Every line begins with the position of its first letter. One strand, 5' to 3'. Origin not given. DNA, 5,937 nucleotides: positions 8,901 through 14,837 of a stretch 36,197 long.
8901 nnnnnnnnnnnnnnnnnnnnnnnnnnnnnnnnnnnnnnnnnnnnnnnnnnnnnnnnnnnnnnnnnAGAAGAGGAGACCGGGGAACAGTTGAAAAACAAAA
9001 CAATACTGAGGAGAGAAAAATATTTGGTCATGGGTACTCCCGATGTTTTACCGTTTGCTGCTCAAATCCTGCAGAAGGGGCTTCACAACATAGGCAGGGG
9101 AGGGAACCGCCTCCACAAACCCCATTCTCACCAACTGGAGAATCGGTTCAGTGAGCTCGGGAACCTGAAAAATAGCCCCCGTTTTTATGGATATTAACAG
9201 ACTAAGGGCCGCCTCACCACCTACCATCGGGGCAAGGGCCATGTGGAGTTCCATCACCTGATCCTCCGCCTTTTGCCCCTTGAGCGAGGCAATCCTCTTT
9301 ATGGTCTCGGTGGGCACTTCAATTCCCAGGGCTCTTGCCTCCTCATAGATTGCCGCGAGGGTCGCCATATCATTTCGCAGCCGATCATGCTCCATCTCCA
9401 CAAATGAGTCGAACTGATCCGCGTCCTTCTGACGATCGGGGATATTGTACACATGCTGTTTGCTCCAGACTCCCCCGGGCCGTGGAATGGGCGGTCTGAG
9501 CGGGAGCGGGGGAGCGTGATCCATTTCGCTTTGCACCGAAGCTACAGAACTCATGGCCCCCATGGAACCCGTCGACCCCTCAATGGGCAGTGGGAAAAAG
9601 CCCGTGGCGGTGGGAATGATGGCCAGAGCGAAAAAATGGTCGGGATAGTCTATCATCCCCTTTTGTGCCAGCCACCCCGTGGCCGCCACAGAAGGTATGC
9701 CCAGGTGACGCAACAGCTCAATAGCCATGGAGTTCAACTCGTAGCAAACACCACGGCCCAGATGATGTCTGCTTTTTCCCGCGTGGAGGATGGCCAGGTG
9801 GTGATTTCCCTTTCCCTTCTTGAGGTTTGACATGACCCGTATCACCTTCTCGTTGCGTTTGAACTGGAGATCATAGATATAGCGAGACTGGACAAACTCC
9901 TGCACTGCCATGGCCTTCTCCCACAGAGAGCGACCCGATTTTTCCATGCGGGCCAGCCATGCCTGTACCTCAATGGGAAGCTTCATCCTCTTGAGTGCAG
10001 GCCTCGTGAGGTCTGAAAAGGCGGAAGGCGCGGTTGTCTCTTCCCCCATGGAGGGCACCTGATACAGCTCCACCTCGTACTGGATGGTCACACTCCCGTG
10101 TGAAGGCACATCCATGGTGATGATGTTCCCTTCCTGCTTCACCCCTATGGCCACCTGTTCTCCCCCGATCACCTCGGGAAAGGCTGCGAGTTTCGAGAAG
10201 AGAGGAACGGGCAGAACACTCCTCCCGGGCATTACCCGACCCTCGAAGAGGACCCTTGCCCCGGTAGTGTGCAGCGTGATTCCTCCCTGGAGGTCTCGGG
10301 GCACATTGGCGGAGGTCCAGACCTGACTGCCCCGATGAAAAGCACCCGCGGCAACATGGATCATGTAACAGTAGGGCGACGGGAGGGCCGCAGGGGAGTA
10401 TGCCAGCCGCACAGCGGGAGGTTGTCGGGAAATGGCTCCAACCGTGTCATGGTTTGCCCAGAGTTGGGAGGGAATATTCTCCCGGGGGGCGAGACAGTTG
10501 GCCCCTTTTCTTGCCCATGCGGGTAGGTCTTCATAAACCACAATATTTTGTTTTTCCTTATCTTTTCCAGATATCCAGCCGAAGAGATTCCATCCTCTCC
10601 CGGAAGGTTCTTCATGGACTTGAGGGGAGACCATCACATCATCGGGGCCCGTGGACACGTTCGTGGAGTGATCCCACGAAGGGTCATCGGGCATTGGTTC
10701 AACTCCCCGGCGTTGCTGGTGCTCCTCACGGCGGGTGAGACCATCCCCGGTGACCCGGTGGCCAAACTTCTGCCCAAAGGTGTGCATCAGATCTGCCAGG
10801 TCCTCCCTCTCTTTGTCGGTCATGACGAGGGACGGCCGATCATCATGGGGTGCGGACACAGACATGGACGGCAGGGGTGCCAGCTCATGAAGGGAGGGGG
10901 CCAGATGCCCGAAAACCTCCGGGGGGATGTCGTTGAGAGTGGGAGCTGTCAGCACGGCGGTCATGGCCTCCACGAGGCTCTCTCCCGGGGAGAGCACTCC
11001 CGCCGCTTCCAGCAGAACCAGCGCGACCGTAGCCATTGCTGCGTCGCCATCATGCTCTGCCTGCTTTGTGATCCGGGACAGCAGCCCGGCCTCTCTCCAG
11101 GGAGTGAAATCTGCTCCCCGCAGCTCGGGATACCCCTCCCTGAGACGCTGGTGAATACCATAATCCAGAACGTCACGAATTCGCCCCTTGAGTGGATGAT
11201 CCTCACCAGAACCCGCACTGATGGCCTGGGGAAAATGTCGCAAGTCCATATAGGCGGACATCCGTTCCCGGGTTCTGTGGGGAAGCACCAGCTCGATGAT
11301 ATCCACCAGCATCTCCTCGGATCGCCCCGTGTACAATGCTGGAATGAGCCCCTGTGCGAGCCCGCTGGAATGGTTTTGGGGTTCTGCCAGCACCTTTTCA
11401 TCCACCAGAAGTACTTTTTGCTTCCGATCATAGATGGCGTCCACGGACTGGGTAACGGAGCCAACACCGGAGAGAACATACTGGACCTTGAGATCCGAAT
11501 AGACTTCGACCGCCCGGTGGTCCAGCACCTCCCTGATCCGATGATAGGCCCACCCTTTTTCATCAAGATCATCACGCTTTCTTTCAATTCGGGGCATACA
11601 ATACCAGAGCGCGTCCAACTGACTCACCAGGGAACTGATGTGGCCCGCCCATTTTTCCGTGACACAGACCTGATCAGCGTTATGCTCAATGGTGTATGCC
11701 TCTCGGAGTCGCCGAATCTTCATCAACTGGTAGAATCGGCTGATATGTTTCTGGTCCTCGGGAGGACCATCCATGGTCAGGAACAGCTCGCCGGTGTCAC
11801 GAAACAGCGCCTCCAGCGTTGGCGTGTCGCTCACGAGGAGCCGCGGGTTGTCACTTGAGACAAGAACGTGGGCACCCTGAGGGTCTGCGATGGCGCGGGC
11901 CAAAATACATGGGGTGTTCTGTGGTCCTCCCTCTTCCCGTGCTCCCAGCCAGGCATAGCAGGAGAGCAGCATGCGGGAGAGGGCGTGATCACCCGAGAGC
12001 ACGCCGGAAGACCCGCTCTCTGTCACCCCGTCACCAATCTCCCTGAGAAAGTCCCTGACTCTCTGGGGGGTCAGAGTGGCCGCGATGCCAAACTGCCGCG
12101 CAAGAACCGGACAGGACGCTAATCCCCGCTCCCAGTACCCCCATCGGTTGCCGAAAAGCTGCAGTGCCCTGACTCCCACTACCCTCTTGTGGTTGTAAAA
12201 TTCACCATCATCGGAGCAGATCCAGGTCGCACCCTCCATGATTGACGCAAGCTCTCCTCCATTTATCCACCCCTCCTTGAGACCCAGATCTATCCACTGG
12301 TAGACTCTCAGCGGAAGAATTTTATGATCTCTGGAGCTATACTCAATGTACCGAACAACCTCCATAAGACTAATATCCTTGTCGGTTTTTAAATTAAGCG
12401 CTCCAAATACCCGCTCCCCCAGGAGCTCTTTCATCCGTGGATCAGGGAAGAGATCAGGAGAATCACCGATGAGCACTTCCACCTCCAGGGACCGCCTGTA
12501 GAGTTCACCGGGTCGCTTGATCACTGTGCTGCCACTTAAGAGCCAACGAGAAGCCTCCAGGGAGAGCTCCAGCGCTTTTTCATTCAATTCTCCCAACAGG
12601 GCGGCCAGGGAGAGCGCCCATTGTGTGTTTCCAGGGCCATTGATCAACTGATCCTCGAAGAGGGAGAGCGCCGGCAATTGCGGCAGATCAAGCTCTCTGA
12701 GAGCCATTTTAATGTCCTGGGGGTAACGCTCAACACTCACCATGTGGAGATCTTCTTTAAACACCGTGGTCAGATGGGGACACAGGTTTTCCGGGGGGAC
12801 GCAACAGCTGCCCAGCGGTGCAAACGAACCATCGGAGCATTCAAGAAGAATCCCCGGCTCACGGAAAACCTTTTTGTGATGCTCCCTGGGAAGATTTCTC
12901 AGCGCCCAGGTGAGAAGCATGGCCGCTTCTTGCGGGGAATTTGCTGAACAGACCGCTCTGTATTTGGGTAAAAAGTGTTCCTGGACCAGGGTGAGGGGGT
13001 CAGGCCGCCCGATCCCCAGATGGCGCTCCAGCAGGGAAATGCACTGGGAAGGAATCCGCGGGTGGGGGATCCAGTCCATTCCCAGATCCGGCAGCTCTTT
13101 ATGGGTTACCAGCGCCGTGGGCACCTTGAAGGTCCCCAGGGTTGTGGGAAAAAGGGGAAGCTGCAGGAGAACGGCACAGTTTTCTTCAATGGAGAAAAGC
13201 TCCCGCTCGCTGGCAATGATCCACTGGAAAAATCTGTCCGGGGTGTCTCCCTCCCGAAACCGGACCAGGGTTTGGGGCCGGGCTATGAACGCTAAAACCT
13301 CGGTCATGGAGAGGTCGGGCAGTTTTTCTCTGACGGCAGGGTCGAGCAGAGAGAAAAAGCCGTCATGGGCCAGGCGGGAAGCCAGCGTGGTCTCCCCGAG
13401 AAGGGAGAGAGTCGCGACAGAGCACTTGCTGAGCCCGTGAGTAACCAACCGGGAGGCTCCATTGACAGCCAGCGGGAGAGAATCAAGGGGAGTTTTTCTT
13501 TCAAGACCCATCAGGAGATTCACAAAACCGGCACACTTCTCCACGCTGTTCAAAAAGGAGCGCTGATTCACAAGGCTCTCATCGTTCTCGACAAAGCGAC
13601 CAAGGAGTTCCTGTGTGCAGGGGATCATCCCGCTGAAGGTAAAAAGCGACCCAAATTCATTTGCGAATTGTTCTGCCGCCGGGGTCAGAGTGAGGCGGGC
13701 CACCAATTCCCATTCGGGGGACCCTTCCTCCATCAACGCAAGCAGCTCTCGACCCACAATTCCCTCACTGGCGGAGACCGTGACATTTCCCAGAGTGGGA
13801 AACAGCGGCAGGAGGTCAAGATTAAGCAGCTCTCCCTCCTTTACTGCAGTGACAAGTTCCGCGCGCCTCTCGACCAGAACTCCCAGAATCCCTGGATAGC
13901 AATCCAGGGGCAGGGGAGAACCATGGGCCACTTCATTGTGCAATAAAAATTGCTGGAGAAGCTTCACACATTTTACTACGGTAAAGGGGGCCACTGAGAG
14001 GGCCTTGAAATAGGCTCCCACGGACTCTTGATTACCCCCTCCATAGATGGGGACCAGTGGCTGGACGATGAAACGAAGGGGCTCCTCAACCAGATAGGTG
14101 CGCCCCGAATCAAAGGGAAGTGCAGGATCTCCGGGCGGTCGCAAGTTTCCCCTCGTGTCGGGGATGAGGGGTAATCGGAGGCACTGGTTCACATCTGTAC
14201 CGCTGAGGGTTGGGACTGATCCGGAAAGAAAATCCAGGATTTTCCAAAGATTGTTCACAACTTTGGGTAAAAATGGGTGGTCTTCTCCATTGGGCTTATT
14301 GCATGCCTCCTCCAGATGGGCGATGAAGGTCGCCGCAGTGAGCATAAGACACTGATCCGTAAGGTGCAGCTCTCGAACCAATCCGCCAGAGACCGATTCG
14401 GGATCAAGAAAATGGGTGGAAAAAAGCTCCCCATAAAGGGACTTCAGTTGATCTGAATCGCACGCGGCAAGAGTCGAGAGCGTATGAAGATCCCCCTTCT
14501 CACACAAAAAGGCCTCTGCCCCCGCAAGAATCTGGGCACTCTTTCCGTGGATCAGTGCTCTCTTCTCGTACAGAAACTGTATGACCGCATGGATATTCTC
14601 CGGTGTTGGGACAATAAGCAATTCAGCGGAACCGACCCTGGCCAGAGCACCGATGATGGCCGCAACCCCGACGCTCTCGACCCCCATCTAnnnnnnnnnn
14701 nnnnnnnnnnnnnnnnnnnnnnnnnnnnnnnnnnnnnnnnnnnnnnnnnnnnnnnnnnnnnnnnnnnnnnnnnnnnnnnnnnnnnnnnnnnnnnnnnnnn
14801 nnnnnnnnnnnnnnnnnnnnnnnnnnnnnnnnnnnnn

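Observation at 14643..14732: The two giant ORFs are one reading frame interrupted by a single TAG that falls inside a repeat unit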

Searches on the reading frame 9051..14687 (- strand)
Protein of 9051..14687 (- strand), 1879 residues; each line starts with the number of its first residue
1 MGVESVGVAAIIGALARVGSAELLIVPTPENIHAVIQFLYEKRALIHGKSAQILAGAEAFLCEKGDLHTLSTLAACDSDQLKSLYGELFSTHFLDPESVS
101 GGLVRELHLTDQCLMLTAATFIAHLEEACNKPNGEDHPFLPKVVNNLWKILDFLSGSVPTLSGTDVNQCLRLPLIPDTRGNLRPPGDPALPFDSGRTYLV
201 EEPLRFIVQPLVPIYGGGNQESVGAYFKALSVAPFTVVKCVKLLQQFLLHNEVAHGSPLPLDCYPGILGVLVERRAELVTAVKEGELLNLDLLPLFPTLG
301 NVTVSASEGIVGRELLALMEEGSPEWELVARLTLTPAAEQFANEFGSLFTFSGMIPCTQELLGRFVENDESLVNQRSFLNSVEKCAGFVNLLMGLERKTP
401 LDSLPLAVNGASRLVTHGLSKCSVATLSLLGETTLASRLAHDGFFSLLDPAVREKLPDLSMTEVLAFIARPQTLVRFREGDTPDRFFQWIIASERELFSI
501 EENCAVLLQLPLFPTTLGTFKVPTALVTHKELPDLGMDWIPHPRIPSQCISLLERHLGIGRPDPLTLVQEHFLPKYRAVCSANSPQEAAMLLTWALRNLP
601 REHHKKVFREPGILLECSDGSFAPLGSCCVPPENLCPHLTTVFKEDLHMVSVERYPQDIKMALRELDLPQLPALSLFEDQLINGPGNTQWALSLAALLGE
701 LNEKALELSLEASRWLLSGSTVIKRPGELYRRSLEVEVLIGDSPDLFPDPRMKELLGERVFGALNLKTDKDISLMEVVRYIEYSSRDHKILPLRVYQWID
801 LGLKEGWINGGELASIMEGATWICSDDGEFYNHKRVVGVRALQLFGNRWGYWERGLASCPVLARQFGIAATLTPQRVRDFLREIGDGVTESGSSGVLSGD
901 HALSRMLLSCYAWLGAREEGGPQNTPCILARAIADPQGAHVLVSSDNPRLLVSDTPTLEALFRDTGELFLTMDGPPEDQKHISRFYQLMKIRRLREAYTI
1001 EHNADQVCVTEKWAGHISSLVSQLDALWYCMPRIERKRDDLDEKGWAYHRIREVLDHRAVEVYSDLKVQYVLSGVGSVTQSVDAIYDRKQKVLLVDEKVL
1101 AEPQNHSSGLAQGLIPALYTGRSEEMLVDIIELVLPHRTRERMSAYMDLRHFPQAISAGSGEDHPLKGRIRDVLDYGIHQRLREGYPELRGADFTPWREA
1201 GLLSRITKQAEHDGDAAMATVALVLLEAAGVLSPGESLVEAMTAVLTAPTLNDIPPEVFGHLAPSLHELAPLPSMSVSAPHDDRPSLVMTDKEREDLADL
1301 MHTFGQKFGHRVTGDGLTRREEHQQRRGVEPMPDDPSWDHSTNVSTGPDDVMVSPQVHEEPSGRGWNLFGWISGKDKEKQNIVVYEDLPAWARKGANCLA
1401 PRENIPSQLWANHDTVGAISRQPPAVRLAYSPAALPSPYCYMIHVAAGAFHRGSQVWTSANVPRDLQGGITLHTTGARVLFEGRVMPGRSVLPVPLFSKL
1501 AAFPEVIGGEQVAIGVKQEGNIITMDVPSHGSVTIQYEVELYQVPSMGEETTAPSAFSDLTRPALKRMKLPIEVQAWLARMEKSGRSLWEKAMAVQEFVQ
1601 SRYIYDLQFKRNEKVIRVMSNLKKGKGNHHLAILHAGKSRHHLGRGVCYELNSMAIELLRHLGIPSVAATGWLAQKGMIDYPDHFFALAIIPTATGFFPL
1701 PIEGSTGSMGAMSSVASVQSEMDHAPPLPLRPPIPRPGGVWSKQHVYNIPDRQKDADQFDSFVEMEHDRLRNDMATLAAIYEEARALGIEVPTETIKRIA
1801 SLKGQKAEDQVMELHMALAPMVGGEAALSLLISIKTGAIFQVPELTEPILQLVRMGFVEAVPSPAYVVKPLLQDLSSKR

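Call 6: search_protein_families(library=pfam, proteins=[window:9051-14687:-], max_evalue=0.01)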
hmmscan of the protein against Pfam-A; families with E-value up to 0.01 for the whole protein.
window:9051-14687:- (1879 aa): 1 family
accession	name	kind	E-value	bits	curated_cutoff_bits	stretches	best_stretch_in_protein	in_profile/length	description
PF01841.26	Transglut_core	-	6.9e-05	23.5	23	1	1586-1676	12-82/108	Transglutaminase-like superfamily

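Call 7: search_protein_families(library=ncbifam, proteins=[window:9051-14687:-], max_evalue=0.01)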
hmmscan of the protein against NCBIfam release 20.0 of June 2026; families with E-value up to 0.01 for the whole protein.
window:9051-14687:- (1879 aa): 0 families

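Call 21: search_solved_structures(query=window:9051-14687:-, max_evalue=1)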
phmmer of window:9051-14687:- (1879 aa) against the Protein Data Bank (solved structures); distinct sequences matched with E-value up to 1: 0.

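Call 67: list_cluster_members(proteins=[P0001, P0010, window:9051-14687:-, window:14691-17663:-])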
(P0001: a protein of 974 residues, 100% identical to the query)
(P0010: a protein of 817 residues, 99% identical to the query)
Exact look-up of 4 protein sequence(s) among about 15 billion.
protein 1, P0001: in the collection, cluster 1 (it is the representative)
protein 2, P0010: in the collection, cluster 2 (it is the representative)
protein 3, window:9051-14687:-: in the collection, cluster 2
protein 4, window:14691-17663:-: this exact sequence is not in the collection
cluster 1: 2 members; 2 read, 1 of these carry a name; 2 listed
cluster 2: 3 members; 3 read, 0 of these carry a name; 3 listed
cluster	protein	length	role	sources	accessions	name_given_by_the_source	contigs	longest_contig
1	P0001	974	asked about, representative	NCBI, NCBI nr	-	-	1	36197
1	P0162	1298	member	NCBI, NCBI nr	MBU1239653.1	hypothetical protein KJ865_08070, partial [Myxococcota bacterium] | hypothetical protein [Myxococcota bacterium]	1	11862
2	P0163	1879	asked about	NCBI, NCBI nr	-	-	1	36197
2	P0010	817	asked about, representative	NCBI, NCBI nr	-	-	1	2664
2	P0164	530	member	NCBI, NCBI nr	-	-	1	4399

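Call 69: find_encoding_contigs(protein=P0162, flank=10000, max_places=6)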
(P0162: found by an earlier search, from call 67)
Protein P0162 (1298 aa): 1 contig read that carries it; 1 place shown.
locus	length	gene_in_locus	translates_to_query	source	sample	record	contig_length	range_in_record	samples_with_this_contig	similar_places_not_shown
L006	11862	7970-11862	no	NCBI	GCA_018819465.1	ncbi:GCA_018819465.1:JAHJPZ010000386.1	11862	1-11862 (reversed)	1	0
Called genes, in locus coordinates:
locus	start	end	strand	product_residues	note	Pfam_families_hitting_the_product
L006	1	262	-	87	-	PF05221:AdoHcyase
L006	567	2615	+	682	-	-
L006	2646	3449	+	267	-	PF01210:NAD_Gly3P_dh_N (faint), PF03807:F420_oxidored, PF14748:P5CR_dimer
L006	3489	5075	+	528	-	PF07969:Amidohydro_3, PF01979:Amidohydro_1, PF07969:Amidohydro_3, PF01979:Amidohydro_1 (weak)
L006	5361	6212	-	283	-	PF13493:DUF4118 (weak), PF00990:GGDEF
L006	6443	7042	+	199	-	PF02412:TSP_3 (faint)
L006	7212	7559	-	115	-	-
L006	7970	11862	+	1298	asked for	PF25794:SACS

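Call 70: find_encoding_contigs(protein=P0164, flank=10000, max_places=6)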
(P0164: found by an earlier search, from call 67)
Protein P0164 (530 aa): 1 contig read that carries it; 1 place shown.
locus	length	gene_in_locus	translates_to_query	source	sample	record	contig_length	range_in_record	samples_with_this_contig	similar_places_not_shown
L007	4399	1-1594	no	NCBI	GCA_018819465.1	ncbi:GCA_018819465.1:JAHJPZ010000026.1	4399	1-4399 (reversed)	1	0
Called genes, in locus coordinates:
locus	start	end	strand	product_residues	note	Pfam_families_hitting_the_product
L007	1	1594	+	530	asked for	PF01841:Transglut_core (faint)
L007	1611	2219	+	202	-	PF03162:Y_phosphatase2, PF22741:PTP-NADK, PF00782:DSPc, PF22784:PTP-SAK, PF22785:Tc-R-P, PF00102:Y_phosphatase (weak), PF13350:Y_phosphatase3 (weak)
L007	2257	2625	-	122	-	PF02579:Nitro_FeMo-Co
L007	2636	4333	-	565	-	PF03486:HI0933_like (faint), PF07992:Pyr_redox_2, PF00070:Pyr_redox, PF02852:Pyr_redox_dim, PF00581:Rhodanese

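Call 75: search_protein_families(library=padloc, proteins=[window:9051-14687:-], max_evalue=0.01)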
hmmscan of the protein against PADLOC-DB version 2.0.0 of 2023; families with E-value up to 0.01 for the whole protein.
window:9051-14687:- (1879 aa): 0 families

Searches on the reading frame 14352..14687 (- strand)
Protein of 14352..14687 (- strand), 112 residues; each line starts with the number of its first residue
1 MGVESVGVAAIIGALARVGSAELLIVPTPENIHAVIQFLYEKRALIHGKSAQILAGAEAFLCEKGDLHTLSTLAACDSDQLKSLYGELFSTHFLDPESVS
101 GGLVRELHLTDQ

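Call 87: predict_structure(alignment_id=A3)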
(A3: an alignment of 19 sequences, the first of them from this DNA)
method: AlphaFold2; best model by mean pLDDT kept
length: 112 residues; sequences in the alignment: 19
mean_pLDDT: 88.9   pTM: 0.78
mean pLDDT of the five models: 88.9, 86.2, 84.8, 84.4, 79.2
residues with pLDDT >= 90: 82; 70-90: 21; 50-70: 6; < 50: 3
segments of 3 or more residues with pLDDT < 50: none
pLDDT, mean of each block of 10 residues (from residue 1): 71 84 85 95 93 94 94 93 91 94 92 52
secondary structure, 60 per line:
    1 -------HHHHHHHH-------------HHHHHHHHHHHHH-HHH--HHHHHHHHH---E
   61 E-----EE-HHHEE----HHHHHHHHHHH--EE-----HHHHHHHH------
elements in order: H8-15 H29-41 H48-56 H79-89 H99-106

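Call 89: fold_search(model_id=the predicted structure, library=pdb)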
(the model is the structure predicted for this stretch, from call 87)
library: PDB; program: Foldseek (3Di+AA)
matches with E <= 10: 41; with E <= 0.001: 0
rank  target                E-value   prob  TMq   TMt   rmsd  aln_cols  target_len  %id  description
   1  5bni_B                3.3e+00  0.03  0.25  0.16   9.2       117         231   12  Porcine CD38 complexed with complexed with a covalent intermediate, ribo-F-ribose-5'-phosphate (released 2016-05-25)
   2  2hfh_MODEL_1_A        4.8e+00  0.03  0.22  0.25  12.4       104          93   14  THE NMR STRUCTURES OF A WINGED HELIX PROTEIN: GENESIS, 20 STRUCTURES (released 1998-06-17)
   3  9pcq_A                5.1e+00  0.11  0.30  0.09   3.3        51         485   14  Phosphorylation of a Conserved Aspartate at the Eukaryotic Elongation Factor 2 Kinase Catalytic Site (released 2026-03-04)
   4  3tto_A                5.1e+00  0.04  0.20  0.03   9.9        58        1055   10  Crystal structure of Leuconostoc mesenteroides NRRL B-1299 N-terminally truncated dextransucrase DSR-E in triclinic fo (released 2012-01-25)
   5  7z3r_A                5.7e+00  0.02  0.21  0.17  11.5       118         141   14  Crystal structure of the mouse leptin:LepR-IgCRH2 complex to 2.95 A resolution. (released 2023-03-22)
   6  2h1c_A                5.7e+00  0.01  0.14  0.11  13.5        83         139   13  Crystal Structure of FitAcB from Neisseria gonorrhoeae (released 2006-09-26)
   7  8fo6_A                6.1e+00  0.09  0.30  0.09   3.3        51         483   14  Nucleotide-free structure of a functional construct of eukaryotic elongation factor 2 kinase. (released 2023-05-03)
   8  7shq_A                6.1e+00  0.09  0.30  0.09   3.3        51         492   14  Structure of a functional construct of eukaryotic elongation factor 2 kinase in complex with calmodulin. (released 2022-04-06)
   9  2n1r_MODEL_1_A        6.1e+00  0.08  0.26  0.22   4.9        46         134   26  NMR Structure of the Myristylated Feline Immunodeficiency Virus Matrix Protein (released 2015-05-27)
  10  5hnm_B                6.1e+00  0.04  0.21  0.14   5.8        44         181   20  Crystal structure of vancomycin resistance D,D-pentapeptidase VanY E175A mutant from VanB-type resistance cassette in  (released 2016-02-10)
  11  7oy9_F                6.1e+00  0.01  0.15  0.06  12.4       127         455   14  Crystal structure of GMP reductase from mycobacterium smegmatis. (released 2022-04-27)
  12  2iz5_B                6.5e+00  0.06  0.21  0.16   5.2        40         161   10  FUNCTION AND STRUCTURE OF THE MOLYBDENUM COFACTOR CARRIER PROTEIN MCP FROM CHLAMYDOMONAS REINHARDTII (released 2006-07-26)
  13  3h0d_B                6.5e+00  0.06  0.24  0.19   5.6        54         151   20  Crystal structure of CtsR in complex with a 26bp DNA duplex (released 2009-06-30)
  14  8opw_A                6.5e+00  0.01  0.19  0.05  12.7       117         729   14  Structure of Mycobacterium tuberculosis beta-oxidation trifunctional enzyme in complex with Caffeine (Fragment-B-51) (released 2024-01-24)
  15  5ecw_A                6.9e+00  0.02  0.16  0.14  12.0        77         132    9  Structure of the Shigella flexneri VapC mutant D7A (released 2016-02-17)
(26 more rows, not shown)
